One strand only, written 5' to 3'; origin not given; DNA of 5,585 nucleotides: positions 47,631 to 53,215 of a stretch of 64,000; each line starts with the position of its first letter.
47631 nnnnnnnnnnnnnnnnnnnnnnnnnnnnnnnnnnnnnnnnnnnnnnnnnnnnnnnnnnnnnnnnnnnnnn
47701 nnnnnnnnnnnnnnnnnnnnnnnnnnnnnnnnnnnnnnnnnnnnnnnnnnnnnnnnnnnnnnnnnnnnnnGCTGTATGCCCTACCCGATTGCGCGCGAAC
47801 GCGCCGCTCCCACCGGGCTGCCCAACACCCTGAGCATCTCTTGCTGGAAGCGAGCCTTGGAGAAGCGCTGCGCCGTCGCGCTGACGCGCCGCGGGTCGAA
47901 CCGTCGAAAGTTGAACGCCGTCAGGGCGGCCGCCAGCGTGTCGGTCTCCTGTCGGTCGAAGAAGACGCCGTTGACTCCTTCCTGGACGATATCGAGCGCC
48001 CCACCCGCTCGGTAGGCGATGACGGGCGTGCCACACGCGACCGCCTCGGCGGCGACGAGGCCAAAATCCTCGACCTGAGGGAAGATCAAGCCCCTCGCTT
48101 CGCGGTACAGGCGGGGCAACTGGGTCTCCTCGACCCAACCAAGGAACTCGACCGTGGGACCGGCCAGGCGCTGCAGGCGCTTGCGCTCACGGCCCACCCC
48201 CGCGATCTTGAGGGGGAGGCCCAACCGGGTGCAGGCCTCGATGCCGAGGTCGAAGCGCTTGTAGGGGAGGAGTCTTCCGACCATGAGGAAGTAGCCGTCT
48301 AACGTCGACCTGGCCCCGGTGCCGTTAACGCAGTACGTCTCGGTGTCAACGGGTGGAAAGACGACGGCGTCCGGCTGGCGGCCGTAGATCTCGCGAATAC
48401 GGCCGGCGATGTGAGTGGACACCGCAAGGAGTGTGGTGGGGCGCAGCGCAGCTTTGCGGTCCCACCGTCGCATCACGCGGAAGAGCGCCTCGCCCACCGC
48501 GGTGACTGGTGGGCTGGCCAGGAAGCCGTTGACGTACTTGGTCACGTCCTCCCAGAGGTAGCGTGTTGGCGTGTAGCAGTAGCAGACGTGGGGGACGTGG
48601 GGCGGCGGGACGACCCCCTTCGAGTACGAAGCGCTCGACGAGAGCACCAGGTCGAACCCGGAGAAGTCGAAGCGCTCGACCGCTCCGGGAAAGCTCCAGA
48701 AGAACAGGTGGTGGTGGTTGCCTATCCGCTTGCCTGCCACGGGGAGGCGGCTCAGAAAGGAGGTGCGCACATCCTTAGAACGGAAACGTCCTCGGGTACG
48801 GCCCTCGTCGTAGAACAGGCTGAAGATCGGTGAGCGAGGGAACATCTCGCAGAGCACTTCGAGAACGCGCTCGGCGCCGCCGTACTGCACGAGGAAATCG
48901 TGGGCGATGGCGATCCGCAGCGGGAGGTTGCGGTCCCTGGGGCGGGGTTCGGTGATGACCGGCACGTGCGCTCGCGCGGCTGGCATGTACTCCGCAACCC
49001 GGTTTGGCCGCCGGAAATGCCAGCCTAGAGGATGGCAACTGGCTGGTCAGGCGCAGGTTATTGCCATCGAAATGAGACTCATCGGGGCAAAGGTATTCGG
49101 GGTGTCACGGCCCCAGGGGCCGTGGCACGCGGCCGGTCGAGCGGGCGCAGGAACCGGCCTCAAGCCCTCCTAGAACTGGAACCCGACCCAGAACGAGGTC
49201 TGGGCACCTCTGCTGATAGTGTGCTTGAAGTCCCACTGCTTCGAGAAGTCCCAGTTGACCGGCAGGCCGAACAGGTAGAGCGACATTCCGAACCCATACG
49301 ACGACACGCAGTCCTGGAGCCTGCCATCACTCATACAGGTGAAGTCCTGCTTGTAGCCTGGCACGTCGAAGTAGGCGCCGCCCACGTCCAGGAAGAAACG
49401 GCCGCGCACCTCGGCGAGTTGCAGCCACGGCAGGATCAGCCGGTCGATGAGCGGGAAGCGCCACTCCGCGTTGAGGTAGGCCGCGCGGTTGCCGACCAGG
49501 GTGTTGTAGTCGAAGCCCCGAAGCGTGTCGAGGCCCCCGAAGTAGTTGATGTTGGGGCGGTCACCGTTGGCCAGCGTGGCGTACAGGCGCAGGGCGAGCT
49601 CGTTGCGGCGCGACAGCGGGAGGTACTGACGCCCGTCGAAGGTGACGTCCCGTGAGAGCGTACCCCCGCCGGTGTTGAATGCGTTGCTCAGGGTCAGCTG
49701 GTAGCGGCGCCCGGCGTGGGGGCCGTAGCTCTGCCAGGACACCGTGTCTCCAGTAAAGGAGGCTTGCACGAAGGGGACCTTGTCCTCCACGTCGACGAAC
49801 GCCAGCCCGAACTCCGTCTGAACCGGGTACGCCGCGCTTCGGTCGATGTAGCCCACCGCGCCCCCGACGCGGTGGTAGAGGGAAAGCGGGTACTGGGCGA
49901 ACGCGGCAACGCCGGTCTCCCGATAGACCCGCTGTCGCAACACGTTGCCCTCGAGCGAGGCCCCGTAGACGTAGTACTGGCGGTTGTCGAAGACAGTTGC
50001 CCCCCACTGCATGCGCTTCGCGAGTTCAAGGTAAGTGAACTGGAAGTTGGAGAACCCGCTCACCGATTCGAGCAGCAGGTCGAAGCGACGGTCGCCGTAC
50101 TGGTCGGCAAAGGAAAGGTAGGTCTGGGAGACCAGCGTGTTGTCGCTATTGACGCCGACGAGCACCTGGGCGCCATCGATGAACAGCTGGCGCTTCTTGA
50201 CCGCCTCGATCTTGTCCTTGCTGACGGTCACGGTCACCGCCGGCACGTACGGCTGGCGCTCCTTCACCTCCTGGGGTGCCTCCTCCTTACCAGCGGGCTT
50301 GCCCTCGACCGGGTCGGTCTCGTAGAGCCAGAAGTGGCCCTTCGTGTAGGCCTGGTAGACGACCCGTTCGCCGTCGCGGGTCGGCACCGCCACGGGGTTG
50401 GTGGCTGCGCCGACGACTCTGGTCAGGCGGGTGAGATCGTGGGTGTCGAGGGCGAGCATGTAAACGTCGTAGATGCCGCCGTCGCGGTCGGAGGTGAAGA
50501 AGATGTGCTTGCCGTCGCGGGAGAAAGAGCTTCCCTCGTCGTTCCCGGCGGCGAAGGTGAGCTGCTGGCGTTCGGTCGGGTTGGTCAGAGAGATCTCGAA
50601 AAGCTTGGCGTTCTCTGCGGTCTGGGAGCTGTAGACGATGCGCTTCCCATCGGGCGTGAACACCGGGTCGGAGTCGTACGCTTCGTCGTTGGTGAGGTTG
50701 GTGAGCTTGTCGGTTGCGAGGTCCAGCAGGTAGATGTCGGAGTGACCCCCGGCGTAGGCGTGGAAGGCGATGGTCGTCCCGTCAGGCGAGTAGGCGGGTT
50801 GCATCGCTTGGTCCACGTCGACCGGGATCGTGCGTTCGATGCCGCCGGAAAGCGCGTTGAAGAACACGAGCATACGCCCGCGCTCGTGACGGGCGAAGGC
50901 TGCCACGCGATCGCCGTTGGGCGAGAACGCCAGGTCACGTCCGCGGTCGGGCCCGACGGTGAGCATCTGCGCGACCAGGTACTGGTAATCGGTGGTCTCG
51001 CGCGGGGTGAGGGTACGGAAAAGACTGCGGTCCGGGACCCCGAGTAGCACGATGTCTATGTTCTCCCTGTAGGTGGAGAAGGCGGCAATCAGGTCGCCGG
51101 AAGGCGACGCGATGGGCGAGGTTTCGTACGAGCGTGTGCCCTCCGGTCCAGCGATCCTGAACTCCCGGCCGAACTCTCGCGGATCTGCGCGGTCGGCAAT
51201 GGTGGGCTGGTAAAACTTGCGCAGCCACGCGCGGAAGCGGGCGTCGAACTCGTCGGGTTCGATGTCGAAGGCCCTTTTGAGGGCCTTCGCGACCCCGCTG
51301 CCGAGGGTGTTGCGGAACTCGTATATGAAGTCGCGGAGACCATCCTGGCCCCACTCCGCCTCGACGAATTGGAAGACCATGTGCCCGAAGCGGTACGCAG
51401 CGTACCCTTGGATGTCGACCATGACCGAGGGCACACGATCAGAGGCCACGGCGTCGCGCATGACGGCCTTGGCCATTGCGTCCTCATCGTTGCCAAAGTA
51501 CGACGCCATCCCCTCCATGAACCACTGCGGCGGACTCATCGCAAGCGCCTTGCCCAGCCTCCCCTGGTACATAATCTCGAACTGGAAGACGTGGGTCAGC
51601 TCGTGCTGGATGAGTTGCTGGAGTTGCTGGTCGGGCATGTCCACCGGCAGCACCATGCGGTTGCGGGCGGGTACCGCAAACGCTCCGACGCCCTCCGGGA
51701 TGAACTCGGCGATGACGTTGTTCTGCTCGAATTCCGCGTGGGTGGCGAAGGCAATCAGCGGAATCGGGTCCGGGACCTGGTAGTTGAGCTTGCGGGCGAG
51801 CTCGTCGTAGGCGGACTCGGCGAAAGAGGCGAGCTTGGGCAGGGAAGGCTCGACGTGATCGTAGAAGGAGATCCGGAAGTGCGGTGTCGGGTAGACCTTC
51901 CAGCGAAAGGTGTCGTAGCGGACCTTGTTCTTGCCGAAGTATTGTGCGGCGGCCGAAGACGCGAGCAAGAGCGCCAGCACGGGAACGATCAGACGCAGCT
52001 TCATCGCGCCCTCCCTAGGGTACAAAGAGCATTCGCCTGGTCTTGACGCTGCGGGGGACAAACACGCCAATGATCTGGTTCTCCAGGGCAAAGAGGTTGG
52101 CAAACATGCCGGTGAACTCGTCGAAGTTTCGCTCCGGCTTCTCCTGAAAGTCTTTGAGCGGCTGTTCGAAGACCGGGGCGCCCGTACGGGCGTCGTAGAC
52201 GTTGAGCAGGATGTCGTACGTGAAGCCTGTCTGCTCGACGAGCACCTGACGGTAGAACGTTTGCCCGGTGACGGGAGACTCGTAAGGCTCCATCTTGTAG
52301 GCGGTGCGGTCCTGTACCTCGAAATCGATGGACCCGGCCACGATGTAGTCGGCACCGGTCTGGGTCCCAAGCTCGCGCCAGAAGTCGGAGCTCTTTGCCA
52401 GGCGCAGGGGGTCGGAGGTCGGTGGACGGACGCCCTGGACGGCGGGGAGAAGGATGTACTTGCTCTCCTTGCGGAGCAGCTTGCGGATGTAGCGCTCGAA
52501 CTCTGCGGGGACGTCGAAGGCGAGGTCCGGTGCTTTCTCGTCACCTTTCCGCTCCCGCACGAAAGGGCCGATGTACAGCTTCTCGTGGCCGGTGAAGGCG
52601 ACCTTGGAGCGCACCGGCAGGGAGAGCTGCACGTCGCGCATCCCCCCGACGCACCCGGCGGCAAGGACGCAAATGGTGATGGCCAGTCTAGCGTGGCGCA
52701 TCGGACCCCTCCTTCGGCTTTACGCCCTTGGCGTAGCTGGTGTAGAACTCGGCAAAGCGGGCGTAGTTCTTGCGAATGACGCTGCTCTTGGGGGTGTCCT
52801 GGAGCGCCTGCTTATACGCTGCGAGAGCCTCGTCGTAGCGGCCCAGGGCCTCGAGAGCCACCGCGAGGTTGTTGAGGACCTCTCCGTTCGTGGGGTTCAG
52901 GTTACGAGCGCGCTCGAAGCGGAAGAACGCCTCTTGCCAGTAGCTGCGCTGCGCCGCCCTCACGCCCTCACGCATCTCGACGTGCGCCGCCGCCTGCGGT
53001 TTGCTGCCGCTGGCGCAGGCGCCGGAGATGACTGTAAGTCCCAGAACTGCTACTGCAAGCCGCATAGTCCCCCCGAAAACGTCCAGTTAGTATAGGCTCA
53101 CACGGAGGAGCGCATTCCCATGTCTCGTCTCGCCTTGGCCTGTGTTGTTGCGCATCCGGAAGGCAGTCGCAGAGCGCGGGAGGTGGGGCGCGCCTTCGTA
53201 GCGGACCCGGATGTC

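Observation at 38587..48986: Nine-gene, ~10.4 kb translationally coupled operon combining three glycosyltransferase folds with two cobalamin radical SAM enzymes and four SAM-methyltransferase domains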

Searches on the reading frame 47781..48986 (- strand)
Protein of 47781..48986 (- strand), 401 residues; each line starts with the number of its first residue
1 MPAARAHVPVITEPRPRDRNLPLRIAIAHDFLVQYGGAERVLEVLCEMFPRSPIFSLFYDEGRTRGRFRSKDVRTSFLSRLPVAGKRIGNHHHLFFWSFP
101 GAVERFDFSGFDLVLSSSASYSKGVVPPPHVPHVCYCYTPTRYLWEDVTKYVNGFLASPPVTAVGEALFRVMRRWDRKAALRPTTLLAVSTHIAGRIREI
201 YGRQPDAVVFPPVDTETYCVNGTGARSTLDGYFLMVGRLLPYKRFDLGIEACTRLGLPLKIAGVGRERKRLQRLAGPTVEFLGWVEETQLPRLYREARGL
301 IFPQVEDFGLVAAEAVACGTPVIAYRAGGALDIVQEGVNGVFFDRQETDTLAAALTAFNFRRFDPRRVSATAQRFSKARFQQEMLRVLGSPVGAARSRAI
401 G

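Call 4: search_protein_families(library=pfam, proteins=[window:47781-48986:-], max_evalue=0.01)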
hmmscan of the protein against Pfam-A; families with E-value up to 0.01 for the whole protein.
window:47781-48986:- (401 aa): 5 families
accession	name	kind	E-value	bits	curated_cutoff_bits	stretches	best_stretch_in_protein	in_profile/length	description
PF00534.26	Glycos_transf_1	-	2.5e-26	92.7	26.4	1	232-357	17-154/172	Glycosyl transferases group 1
PF13692.12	Glyco_trans_1_4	-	7.6e-23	81.8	27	1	232-356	3-137/142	Glycosyl transferases group 1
PF20706.3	GT4-conflict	-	1.5e-06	27.9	26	1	266-340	247-326/385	Family 4 Glycosyltransferase in conflict systems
PF13439.12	Glyco_transf_4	-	1.1e-05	26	28.5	1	35-216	1-169/170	Glycosyltransferase Family 4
PF13524.12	Glyco_trans_1_2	-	8.9e-05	22.9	25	1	251-374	8-127/144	Glycosyl transferase-like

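Call 5: search_protein_families(library=ncbifam, proteins=[window:47781-48986:-], max_evalue=0.01)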
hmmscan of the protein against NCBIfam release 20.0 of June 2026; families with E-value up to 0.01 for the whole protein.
window:47781-48986:- (401 aa): 23 families
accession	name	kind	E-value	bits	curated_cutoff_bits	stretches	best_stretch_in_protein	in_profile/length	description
TIGR04047.1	MSMEG_0565_glyc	hypoth_equivalog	6e-15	55.2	259.85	1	271-368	252-348/373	MSMEG_0565 family glycosyltransferase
TIGR03449.1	mycothiol_MshA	equivalog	1.6e-13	50.3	462.5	1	278-376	285-384/406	D-inositol-3-phosphate glycosyltransferase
NF041876.1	EPS_EpsE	equivalog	4.2e-12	46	400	1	275-382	274-382/389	exopolysaccharide biosynthesis GT4 family glycosyltransferase EpsE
NF053787.1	GlcN_PG_synth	equivalog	8.1e-10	38.1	480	1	234-381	201-344/361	N-acetylglucosaminyl phosphatidylglycerol synthase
TIGR03088.1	stp2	hypoth_equivalog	8.9e-10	38.1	409.05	1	256-381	229-358/374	TIGR03088 family PEP-CTERM/XrtA system glycosyltransferase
TIGR03999.1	thiol_BshA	equivalog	1.9e-09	36.9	273.7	1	299-382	276-359/375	N-acetyl-alpha-D-glucosaminyl L-malate synthase BshA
TIGR02149.1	glgA_Coryne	subfamily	6.1e-09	35.5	302.4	1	285-350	272-338/391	glycogen synthase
TIGR02472.1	sucr_P_syn_N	equivalog_domain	1.5e-08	33.9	576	1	288-359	328-404/439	sucrose-phosphate synthase, putative, glycosyltransferase domain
NF007396.0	PRK09922.1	equivalog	6.9e-08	31.7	385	1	207-388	161-355/361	lipopolysaccharide 1,6-galactosyltransferase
TIGR02470.1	sucr_synth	equivalog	1.3e-07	30.1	810.4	1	304-359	652-707/784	sucrose synthase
NF041010.1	glycosy_Agl16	equivalog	1.6e-07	30.5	575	1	208-354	160-311/352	glycosylation protein Agl16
TIGR02468.1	sucrsPsyn_pln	equivalog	4.2e-06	24.8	1143.95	1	291-356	562-632/1051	sucrose-phosphate synthase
TIGR04063.1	stp3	hypoth_equivalog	1.5e-05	24.1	442.05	1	263-378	251-377/397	TIGR04063 family PEP-CTERM/XrtA system glycosyltransferase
NF038229.1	Glyco4_Geo_Pelo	equivalog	2.5e-05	23.5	400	1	276-348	217-291/338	GPMC system family 4 glycosyltransferase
TIGR04157.1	glyco_rSAM_CFB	subfamily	3.5e-05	23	400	1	233-343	230-348/406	TIGR04157 family glycosyltransferase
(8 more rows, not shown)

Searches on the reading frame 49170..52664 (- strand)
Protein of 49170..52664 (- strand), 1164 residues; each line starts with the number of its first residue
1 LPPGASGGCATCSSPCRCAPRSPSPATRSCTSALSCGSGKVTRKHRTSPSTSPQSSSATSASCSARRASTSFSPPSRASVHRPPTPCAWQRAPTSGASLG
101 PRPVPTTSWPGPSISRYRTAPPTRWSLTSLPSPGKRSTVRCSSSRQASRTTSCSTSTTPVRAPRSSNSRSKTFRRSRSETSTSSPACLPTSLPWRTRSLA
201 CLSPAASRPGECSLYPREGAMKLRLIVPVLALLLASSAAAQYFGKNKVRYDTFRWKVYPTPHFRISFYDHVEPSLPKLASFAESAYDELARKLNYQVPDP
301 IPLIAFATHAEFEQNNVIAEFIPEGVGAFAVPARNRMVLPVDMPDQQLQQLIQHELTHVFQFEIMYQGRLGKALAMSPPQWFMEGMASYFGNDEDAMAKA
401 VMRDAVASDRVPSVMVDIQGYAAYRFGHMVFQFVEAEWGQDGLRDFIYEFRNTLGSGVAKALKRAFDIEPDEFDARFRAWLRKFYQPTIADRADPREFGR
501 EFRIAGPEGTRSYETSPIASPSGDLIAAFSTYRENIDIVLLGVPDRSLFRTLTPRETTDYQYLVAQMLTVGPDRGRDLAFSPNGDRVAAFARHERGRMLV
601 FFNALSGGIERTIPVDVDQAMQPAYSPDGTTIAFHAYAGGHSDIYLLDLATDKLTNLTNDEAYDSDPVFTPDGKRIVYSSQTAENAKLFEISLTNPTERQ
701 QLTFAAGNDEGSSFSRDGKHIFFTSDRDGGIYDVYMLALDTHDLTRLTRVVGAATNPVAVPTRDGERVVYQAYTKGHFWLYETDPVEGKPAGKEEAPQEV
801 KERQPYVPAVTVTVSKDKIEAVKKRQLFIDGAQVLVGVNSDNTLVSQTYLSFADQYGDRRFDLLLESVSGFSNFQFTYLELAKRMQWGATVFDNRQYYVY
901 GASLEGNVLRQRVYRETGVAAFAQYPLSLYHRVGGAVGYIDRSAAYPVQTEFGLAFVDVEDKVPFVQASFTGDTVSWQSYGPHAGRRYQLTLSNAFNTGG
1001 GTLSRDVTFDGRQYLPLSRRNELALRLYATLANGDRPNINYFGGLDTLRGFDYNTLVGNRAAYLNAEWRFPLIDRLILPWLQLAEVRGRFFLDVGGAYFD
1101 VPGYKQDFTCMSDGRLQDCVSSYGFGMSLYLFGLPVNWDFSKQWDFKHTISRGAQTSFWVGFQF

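Call 7: search_protein_families(library=pfam, proteins=[window:49170-52664:-], max_evalue=0.001)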
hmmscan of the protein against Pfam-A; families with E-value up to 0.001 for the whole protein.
window:49170-52664:- (1164 aa): 5 families
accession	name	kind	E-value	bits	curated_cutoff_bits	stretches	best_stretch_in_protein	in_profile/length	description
PF07676.18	PD40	-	1.5e-20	73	20.9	2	700-735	2-37/38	WD40-like Beta Propeller Repeat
PF13485.12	Peptidase_MA_2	-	1.4e-05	25.4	32.4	1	288-482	8-200/201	Peptidase MA superfamily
PF01103.29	Omp85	-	2.6e-05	24.3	24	1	980-1129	130-291/325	Omp85 superfamily domain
PF00930.27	DPPIV_N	-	0.00058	19.1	22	0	605-661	31-82/354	Dipeptidyl peptidase IV (DPP IV) N-terminal region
PF01752.23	Peptidase_M9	-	0.00096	18.9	26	0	352-461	162-274/289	Collagenase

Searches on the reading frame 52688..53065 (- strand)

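Call 7: search_protein_families(library=pfam, proteins=[window:52688-53065:-], max_evalue=0.001)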
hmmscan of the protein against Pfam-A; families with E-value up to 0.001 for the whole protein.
window:52688-53065:- (125 aa): 13 families
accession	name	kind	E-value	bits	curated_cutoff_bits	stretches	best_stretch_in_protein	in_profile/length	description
PF07719.23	TPR_2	-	6.7e-12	45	27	1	62-93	2-33/34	Tetratricopeptide repeat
PF14559.12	TPR_19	-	9.9e-10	39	25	1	43-95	7-59/68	Tetratricopeptide repeat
PF13431.12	TPR_17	-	1.1e-09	38.2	24.4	1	55-82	7-34/34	Tetratricopeptide repeat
PF13428.12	TPR_14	-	3.1e-09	37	23.5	1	65-103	5-43/44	Tetratricopeptide repeat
PF13414.12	TPR_11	-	1.8e-08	34.4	26.8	1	73-93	6-26/42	TPR repeat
PF00515.34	TPR_1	-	2.3e-08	33.9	27.8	1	62-89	2-29/34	Tetratricopeptide repeat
PF13432.12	TPR_16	-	1e-06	29.5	32.7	1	35-94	13-64/65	Tetratricopeptide repeat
PF13424.12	TPR_12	-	2.8e-06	27.9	30.1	1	42-89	25-73/77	Tetratricopeptide repeat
PF13374.12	TPR_10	-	4.3e-06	27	27.5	1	64-89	5-30/42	Tetratricopeptide repeat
PF13176.12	TPR_7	-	1.3e-05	25.3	27.9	1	64-90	2-27/36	Tetratricopeptide repeat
PF13181.12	TPR_8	-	1.4e-05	25.3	25.7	1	62-88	2-28/34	Tetratricopeptide repeat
PF07721.20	TPR_4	-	0.00054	20.8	27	0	64-83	4-23/26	Tetratricopeptide repeat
PF13174.12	TPR_6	-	0.00089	20.2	26.3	0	66-94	5-33/33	Tetratricopeptide repeat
